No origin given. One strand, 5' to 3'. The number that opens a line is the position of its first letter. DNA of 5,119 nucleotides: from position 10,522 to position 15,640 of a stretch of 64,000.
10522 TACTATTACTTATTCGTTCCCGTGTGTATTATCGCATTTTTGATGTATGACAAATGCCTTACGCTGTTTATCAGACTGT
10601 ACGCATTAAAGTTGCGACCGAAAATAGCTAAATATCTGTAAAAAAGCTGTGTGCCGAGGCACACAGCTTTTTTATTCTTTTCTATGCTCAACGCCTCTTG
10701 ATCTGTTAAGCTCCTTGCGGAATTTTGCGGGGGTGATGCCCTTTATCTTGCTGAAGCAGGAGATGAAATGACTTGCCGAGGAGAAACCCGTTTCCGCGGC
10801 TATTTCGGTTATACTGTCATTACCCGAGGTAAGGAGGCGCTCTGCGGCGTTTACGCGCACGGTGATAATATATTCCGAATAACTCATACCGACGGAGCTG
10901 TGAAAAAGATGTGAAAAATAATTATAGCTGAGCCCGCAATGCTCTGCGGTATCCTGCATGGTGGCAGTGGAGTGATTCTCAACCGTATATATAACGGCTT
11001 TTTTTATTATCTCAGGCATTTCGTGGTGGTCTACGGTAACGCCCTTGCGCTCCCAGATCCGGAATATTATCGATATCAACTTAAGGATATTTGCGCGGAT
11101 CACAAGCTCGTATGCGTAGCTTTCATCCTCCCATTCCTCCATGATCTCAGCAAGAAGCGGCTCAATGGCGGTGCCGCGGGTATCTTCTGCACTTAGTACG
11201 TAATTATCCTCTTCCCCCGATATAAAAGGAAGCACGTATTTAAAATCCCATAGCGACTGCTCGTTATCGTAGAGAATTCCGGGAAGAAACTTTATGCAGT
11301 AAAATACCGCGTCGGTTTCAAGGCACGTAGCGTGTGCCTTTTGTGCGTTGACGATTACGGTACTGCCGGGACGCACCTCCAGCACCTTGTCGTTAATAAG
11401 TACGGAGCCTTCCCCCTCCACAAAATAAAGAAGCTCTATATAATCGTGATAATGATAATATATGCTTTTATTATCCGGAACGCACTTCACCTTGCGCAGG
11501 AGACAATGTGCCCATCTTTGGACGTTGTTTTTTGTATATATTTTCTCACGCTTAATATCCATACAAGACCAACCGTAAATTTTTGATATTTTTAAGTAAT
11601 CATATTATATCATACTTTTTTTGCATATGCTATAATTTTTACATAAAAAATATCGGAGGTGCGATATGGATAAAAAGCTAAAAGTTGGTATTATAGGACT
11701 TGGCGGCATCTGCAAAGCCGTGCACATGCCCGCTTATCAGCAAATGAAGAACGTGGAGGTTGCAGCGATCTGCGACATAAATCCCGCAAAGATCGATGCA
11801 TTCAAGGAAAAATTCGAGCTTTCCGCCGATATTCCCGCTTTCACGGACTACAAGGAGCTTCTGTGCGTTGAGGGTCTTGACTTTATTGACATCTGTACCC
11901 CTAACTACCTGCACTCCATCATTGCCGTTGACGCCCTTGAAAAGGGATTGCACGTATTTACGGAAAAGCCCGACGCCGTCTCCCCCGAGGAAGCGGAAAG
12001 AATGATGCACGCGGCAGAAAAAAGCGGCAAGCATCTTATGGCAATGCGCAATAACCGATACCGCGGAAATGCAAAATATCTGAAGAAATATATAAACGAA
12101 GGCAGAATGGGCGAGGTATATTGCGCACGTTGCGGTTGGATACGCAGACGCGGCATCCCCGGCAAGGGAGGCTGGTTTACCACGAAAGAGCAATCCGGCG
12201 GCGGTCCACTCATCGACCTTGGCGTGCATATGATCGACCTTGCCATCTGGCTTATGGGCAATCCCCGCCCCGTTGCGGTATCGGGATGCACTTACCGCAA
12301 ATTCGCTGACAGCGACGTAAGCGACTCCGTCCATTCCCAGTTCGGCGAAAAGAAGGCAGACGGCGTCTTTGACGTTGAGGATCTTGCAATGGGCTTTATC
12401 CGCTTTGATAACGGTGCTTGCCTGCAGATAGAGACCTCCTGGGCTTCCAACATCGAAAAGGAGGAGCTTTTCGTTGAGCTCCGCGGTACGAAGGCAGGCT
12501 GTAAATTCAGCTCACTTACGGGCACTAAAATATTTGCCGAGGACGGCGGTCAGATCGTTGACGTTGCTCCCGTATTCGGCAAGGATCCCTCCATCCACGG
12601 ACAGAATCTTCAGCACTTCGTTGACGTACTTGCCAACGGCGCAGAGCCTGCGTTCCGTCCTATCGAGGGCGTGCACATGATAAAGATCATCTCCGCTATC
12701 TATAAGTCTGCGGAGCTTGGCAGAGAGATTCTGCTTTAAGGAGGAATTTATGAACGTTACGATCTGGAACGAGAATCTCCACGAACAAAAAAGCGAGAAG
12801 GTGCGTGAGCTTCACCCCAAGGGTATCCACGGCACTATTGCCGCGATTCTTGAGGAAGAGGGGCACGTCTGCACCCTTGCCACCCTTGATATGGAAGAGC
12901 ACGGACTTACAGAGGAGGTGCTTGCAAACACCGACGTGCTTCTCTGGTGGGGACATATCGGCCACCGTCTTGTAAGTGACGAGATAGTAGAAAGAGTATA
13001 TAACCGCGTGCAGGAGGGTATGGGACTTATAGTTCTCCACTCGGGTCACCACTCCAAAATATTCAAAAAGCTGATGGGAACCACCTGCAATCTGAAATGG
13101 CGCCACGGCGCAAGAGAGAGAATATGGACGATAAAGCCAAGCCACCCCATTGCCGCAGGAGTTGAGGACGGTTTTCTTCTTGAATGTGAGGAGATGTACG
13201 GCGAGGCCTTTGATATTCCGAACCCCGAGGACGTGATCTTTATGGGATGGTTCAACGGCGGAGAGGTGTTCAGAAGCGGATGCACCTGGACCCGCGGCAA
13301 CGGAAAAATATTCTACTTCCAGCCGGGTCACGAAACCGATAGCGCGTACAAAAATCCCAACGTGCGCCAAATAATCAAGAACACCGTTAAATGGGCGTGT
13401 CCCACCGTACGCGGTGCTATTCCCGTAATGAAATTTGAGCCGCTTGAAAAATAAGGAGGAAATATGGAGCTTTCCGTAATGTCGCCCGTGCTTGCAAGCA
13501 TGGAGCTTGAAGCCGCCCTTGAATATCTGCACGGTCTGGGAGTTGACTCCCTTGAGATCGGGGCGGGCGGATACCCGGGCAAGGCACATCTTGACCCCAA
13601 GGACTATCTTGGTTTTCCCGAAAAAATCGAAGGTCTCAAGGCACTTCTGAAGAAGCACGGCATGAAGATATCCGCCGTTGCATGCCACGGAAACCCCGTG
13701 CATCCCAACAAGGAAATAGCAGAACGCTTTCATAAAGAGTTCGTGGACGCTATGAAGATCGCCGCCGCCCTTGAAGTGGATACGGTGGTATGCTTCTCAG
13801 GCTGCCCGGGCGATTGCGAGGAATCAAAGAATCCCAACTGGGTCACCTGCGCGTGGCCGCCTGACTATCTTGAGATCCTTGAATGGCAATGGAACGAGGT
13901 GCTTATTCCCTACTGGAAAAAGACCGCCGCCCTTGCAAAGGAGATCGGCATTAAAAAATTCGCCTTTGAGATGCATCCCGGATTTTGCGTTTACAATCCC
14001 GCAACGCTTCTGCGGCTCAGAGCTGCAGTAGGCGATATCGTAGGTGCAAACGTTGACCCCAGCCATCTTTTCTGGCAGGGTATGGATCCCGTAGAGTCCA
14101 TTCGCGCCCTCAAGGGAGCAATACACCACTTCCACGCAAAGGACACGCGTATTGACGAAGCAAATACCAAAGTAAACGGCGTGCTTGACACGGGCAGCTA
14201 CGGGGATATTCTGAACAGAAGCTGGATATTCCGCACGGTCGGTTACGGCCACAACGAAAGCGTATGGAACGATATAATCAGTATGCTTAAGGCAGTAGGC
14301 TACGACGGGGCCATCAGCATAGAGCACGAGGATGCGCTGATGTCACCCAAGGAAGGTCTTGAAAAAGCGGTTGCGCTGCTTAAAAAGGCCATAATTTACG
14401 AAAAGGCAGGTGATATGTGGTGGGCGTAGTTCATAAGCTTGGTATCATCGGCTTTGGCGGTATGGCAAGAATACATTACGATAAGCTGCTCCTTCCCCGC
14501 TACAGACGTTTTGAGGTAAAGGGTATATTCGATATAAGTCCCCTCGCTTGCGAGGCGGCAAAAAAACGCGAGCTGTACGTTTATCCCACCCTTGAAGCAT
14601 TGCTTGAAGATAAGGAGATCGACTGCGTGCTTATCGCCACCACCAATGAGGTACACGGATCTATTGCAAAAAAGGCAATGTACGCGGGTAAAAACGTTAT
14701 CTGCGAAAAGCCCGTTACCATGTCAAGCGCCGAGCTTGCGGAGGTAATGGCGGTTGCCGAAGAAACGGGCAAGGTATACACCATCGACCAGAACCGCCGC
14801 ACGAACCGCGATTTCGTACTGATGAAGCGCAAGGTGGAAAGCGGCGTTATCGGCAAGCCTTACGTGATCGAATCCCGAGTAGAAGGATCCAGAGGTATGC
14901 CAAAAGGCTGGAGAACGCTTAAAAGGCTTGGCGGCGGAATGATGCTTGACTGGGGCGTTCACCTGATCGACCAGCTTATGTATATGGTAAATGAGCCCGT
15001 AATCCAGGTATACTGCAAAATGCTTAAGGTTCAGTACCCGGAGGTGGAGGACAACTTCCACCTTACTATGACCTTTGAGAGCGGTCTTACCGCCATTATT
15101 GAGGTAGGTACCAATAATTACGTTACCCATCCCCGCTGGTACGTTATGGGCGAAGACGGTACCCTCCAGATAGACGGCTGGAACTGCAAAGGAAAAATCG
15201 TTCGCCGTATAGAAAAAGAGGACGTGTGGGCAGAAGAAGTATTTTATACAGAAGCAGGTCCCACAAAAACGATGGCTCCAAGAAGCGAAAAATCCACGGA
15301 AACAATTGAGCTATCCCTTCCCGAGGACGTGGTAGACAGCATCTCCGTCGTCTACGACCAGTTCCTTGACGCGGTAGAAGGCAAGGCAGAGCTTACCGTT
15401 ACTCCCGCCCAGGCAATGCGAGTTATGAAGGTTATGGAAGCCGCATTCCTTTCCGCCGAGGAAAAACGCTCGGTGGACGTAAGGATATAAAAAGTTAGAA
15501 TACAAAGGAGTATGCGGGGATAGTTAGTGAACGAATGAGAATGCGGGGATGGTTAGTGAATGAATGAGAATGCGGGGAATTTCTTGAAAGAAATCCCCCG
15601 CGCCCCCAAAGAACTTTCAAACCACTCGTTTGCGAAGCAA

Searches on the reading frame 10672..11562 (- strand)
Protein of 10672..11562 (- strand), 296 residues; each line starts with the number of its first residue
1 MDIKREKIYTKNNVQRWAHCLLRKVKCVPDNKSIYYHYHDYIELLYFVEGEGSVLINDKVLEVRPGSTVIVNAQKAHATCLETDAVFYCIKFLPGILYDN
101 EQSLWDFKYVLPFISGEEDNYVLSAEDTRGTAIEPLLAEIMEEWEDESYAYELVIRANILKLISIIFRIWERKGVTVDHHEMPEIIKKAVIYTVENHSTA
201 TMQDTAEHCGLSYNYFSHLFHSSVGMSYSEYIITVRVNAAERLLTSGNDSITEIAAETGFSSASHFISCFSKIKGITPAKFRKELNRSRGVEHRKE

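Call 62: search_protein_families(library=pfam, proteins=[window:10672-11562:-], max_evalue=0.0001)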
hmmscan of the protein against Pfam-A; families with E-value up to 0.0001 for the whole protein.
window:10672-11562:- (296 aa): 5 families
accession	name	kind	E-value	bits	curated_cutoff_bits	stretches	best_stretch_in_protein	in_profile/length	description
PF12833.13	HTH_18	-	2.8e-22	79.2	33.6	1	206-283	2-79/80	Helix-turn-helix domain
PF00165.29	HTH_AraC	-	3.3e-18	65.8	26.6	2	246-283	6-42/42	Bacterial regulatory helix-turn-helix proteins, AraC family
PF02311.25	AraC_binding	-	9.5e-09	35.5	21.1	1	33-100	15-84/135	AraC-like ligand binding domain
PF07883.17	Cupin_2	-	2.3e-08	34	27.2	1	29-88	6-67/70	Cupin domain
PF06339.18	Ectoine_synth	-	9.6e-05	23.1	27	0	30-94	44-109/127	Ectoine synthase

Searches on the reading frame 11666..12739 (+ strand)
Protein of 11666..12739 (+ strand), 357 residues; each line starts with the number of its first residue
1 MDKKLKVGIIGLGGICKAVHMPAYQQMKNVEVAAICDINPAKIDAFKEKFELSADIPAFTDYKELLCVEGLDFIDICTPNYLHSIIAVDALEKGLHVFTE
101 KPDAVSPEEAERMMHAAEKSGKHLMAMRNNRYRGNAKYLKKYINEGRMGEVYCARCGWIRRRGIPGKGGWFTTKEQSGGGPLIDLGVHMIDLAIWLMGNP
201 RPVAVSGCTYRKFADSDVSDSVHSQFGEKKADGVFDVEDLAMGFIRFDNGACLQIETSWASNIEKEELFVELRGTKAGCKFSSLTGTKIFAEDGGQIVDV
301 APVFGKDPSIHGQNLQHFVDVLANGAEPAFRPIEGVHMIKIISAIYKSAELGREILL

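Call 62: search_protein_families(library=pfam, proteins=[window:11666-12739:+], max_evalue=0.0001)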
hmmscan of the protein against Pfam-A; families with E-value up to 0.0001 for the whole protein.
window:11666-12739:+ (357 aa): 3 families
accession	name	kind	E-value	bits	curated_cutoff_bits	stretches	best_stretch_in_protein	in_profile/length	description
PF01408.29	GFO_IDH_MocA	-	1.7e-26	93.7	24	1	5-125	1-117/120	Oxidoreductase family, NAD-binding Rossmann fold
PF02894.22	GFO_IDH_MocA_C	-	1.9e-24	87.1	22.9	1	140-354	1-215/218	Oxidoreductase family, C-terminal alpha/beta domain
PF22725.1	GFO_IDH_MocA_C3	-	6.3e-24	84.8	27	1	138-277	3-121/124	GFO/IDH/MocA C-terminal domain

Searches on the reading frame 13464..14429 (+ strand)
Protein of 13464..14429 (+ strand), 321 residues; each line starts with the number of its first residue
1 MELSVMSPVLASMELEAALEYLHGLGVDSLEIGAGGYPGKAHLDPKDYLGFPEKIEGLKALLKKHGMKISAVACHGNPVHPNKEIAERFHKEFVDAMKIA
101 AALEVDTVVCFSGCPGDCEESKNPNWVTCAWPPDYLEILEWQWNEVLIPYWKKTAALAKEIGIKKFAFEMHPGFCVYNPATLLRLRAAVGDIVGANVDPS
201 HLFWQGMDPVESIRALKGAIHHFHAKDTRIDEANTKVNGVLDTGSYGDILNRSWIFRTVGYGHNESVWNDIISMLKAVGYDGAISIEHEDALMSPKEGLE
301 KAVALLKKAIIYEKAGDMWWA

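Call 62: search_protein_families(library=pfam, proteins=[window:13464-14429:+], max_evalue=0.0001)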
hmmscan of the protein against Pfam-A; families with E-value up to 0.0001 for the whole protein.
window:13464-14429:+ (321 aa): 1 family
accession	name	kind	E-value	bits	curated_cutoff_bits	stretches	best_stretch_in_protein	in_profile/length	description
PF01261.30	AP_endonuc_2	-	5.1e-34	118.5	31.1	1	21-308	3-248/249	Xylose isomerase-like TIM barrel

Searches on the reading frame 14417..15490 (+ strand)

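Call 62: search_protein_families(library=pfam, proteins=[window:14417-15490:+], max_evalue=0.0001)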
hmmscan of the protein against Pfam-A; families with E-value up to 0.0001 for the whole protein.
window:14417-15490:+ (357 aa): 3 families
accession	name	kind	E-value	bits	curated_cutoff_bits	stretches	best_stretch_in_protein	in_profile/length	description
PF22725.1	GFO_IDH_MocA_C3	-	2.9e-27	95.5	27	1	134-250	2-123/124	GFO/IDH/MocA C-terminal domain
PF02894.22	GFO_IDH_MocA_C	-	5.7e-24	85.6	22.9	1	137-355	1-218/218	Oxidoreductase family, C-terminal alpha/beta domain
PF01408.29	GFO_IDH_MocA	-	1.2e-23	84.5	24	1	7-123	2-118/120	Oxidoreductase family, NAD-binding Rossmann fold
